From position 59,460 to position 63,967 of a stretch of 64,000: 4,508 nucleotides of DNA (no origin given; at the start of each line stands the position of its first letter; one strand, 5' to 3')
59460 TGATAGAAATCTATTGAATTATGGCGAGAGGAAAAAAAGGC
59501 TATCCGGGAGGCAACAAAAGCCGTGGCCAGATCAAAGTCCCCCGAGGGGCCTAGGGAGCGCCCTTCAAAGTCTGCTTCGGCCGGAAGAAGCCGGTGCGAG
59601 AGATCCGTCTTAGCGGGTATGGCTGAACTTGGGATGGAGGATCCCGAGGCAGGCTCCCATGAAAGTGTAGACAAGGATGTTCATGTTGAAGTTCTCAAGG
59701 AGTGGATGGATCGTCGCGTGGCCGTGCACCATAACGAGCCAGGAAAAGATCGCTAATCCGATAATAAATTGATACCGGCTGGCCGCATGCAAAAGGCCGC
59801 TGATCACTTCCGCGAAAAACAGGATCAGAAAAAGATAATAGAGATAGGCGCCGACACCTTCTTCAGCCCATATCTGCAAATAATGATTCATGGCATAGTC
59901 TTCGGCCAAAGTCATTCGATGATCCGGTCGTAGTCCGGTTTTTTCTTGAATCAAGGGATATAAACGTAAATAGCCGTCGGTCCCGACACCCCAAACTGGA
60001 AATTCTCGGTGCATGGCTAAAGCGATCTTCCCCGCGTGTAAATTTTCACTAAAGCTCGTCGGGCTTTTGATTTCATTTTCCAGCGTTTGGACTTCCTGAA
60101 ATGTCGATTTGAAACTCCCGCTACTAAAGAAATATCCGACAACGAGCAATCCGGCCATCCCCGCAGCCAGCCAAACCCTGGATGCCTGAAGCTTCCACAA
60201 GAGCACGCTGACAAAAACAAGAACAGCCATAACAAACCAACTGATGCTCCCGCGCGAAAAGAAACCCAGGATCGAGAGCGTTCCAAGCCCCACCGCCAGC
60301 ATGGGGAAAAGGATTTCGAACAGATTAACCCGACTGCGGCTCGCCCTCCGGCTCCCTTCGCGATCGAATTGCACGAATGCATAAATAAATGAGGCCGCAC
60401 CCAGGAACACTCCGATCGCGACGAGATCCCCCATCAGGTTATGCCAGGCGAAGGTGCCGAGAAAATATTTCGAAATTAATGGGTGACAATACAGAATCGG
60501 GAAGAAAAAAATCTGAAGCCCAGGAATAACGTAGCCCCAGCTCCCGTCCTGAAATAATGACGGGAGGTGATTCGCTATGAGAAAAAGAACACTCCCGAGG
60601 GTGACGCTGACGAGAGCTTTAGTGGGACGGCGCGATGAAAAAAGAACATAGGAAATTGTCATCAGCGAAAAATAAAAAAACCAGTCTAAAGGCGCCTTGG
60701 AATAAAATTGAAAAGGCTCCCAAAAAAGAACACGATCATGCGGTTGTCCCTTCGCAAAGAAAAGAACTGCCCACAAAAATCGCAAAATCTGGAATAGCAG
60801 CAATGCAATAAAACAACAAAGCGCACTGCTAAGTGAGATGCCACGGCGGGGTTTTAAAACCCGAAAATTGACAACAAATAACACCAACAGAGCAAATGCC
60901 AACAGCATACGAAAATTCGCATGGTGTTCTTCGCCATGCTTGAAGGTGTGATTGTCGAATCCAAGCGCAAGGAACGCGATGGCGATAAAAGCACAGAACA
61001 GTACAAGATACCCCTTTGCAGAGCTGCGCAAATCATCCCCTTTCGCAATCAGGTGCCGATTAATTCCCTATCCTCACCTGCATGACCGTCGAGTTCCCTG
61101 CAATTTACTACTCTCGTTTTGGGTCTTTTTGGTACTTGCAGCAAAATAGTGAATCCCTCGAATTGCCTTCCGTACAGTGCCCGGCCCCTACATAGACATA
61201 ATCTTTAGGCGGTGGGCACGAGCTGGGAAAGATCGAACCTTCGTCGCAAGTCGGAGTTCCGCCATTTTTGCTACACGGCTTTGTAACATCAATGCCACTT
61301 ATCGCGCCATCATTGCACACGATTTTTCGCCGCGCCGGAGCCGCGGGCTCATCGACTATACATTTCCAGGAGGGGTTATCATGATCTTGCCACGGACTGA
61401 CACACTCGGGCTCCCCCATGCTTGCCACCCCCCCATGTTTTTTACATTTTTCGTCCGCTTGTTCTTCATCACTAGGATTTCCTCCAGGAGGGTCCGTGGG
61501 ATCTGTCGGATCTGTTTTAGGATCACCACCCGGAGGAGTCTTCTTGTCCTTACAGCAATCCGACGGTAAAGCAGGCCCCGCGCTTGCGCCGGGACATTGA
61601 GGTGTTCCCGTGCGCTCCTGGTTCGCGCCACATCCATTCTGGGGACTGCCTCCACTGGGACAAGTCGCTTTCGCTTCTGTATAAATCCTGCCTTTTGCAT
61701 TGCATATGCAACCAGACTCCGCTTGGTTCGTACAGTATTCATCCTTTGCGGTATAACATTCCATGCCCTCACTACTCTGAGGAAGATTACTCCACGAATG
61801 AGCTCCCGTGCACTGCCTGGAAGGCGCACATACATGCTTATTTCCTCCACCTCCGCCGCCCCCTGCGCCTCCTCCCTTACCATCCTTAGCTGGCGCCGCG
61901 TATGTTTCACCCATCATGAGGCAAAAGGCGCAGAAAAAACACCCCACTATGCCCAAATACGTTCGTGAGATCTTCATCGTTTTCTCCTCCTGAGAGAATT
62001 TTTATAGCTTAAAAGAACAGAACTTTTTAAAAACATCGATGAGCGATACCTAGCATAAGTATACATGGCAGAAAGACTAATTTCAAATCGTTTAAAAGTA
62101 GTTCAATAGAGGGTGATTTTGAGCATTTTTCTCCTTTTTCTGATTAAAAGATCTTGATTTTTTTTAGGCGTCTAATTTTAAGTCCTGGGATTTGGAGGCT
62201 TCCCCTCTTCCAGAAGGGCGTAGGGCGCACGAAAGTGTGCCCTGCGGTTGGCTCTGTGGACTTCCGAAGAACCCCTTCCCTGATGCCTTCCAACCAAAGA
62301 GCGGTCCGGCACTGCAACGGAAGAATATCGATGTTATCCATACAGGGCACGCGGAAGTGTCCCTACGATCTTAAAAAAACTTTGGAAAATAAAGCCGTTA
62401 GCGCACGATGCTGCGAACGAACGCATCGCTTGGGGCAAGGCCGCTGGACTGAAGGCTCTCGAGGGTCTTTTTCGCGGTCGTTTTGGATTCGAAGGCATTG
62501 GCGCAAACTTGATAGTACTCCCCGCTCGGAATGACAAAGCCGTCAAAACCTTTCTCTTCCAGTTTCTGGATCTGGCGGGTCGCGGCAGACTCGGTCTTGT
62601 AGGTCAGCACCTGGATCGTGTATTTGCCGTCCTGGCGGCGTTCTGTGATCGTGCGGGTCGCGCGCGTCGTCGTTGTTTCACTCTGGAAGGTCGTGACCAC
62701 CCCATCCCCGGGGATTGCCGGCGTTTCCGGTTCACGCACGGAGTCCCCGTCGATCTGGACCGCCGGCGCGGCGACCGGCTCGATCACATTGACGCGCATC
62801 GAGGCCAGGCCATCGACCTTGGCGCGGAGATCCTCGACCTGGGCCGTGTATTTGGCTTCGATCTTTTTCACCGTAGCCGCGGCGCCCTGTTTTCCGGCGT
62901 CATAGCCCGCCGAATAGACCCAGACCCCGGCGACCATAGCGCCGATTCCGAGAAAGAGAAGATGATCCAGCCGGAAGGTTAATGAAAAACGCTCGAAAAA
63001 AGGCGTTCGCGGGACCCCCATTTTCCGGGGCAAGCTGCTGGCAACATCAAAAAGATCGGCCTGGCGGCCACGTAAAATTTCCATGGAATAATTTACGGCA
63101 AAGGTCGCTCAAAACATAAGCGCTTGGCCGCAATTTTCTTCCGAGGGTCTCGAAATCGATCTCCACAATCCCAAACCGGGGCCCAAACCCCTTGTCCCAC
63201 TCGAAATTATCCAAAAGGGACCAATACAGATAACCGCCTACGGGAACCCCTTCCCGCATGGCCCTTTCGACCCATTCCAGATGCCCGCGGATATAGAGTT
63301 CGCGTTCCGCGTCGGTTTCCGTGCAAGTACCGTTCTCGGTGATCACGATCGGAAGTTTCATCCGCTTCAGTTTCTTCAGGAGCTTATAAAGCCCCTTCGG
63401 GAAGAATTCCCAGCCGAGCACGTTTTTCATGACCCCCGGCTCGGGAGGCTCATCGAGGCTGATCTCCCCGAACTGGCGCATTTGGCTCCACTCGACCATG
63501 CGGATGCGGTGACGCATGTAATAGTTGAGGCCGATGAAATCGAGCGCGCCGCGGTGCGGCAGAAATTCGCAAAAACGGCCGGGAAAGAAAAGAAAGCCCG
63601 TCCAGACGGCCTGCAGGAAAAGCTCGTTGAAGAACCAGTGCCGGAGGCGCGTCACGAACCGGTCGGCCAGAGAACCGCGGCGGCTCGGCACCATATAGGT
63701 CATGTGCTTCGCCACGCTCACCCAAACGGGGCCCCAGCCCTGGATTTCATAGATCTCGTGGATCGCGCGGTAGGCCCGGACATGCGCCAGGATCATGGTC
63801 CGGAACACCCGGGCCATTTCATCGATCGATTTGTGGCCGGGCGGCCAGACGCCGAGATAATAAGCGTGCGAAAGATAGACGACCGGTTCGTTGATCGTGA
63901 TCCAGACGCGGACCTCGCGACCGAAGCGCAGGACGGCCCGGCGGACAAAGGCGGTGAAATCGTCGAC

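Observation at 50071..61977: Three tandem two-gene cassettes each pairing a Cys-rich repeat secreted protein with a Wzy_C/O-antigen-ligase-like membrane protein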

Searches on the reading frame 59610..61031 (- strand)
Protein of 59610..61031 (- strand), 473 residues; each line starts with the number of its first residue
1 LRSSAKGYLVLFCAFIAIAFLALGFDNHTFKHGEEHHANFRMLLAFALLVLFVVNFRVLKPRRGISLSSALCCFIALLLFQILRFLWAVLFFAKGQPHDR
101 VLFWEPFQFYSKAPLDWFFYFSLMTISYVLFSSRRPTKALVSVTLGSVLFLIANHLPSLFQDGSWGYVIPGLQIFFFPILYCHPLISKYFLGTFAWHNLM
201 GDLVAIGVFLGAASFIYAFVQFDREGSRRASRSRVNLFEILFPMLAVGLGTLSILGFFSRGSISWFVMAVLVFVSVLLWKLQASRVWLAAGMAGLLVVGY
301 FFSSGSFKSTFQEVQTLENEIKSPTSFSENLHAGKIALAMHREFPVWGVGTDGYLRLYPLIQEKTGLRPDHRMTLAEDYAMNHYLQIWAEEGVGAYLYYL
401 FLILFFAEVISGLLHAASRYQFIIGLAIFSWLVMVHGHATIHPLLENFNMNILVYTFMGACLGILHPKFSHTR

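Call 3: search_protein_families(library=pfam, proteins=[window:59610-61031:-], max_evalue=0.01)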
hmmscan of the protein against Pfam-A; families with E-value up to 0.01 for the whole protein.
window:59610-61031:- (473 aa): 1 family
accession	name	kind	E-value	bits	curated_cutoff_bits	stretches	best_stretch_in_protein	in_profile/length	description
PF04932.20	Wzy_C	-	8.7e-11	42.3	31.7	1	247-399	3-148/149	O-Antigen ligase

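Call 4: search_protein_families(library=ncbifam, proteins=[window:59610-61031:-], max_evalue=0.01)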
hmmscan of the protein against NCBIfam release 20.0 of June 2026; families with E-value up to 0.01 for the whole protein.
window:59610-61031:- (473 aa): 0 families

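Call 12: find_related_loci(query=A1, collection=genome_contigs, flank=8000)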
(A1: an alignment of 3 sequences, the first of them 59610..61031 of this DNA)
Query A1 (473 aa) in genome_contigs; peptide patterns used: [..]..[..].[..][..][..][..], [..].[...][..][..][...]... (x = any residue, [..] = any of these).
62 stretches matched a pattern, but none encodes a relative of the query by tblastn (E <= 1e-3).

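Call 18: search_protein_families(library=pfam, proteins=[window:59610-61031:-], max_evalue=10)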
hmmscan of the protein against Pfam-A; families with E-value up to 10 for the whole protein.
window:59610-61031:- (473 aa): 2 families
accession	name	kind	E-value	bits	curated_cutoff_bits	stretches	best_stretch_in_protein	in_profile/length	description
PF04932.20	Wzy_C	-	8.7e-11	42.3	31.7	1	247-399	3-148/149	O-Antigen ligase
PF05767.17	Pox_A14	-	0.63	10.7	27.7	1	201-230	12-40/93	Poxvirus virion envelope protein A14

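Call 19: search_solved_structures(query=A1, max_evalue=1, show_alignments=3)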
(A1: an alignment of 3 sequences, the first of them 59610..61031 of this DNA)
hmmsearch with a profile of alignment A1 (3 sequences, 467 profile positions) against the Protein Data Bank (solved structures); distinct sequences matched with E-value up to 1: 0.

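Call 22: search_protein_representatives(alignment_id=A1)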
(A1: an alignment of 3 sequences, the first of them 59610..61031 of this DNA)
Query: 3 sequences, 467 profile positions. Proteins with E-value up to 0.001 (for the whole library): 484; up to 1e-10: 104; up to 1e-30: 92. The best 150 are listed.
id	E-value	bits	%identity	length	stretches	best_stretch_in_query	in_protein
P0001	7.9e-238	806.4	-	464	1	1-467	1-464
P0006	1.6e-217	739.4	-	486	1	4-467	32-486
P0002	1.3e-144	499.0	-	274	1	195-467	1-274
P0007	1.6e-102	360.3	-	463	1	11-464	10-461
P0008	7.7e-91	321.8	-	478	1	9-464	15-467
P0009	2.5e-89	316.8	-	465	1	16-465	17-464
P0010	3.3e-87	309.8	-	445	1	103-465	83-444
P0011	3.7e-87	309.6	-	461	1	8-467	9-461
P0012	8.1e-87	308.5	-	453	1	36-466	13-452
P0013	1.8e-85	304.0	-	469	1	17-465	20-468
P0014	4.9e-85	302.6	-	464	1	11-460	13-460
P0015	2.9e-83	296.8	-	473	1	11-466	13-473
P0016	4.6e-83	296.1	-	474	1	14-465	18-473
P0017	9.5e-83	295.1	-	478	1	7-464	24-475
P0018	1.2e-82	294.7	-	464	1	14-466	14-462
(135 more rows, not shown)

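Call 34: predict_structure(alignment_id=A1)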
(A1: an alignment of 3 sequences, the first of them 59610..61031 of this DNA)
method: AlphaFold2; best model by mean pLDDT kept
length: 473 residues; sequences in the alignment: 3
mean_pLDDT: 40.8   pTM: 0.31
mean pLDDT of the five models: 40.8, 39.1, 38.6, 38.0, 37.3
residues with pLDDT >= 90: 0; 70-90: 0; 50-70: 40; < 50: 433
segments of 3 or more residues with pLDDT < 50: 1-325, 343-354, 383-417, 419-427, 429-473
pLDDT, mean of each block of 10 residues (from residue 1): 37 40 35 37 41 39 38 41 41 36 31 37 39 38 38 35 34 31 30 32 39 41 42 41 45 41 40 42 42 42 37 35 45 51 44 52 53 53 47 44 47 46 48 44 39 44 42 33
secondary structure, 60 per line:
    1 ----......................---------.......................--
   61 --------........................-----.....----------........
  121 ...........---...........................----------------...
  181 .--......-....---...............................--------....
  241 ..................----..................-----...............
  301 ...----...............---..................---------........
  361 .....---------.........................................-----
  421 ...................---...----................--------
elements in order: H5-26 H36-58 H69-92 H98-102 H113-131 H135-161 H178-181 H184-189 H191-194 H198-228 H237-258 H263-280 H286-303 H308-322 H326-343 H353-365 H375-415 H421-439 H450-465

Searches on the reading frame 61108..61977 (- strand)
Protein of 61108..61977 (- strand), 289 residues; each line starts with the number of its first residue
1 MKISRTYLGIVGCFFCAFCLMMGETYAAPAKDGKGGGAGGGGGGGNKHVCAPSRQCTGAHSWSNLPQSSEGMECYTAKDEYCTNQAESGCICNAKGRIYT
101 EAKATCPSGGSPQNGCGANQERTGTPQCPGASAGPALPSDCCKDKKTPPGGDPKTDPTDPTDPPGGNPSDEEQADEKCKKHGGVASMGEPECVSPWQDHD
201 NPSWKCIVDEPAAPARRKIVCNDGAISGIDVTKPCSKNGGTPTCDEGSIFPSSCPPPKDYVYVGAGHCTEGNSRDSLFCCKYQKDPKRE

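Call 3: search_protein_families(library=pfam, proteins=[window:61108-61977:-], max_evalue=0.01)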
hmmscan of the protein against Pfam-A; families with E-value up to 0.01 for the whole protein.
window:61108-61977:- (289 aa): 0 families

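Call 4: search_protein_families(library=ncbifam, proteins=[window:61108-61977:-], max_evalue=0.01)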
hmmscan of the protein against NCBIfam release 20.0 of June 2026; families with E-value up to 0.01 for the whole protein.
window:61108-61977:- (289 aa): 0 families

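Call 18: search_protein_families(library=pfam, proteins=[window:61108-61977:-], max_evalue=10)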
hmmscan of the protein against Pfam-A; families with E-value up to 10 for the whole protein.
window:61108-61977:- (289 aa): 0 families

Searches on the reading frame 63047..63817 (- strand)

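Call 78: search_protein_families(library=pfam, proteins=[window:63047-63817:-], max_evalue=0.0001)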
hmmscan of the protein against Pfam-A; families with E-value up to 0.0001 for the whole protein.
window:63047-63817:- (256 aa): 1 family
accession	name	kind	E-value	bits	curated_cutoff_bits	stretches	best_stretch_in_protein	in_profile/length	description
PF00232.24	Glyco_hydro_1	-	1.6e-33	116.3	22.6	1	89-241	284-449/453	Glycosyl hydrolase family 1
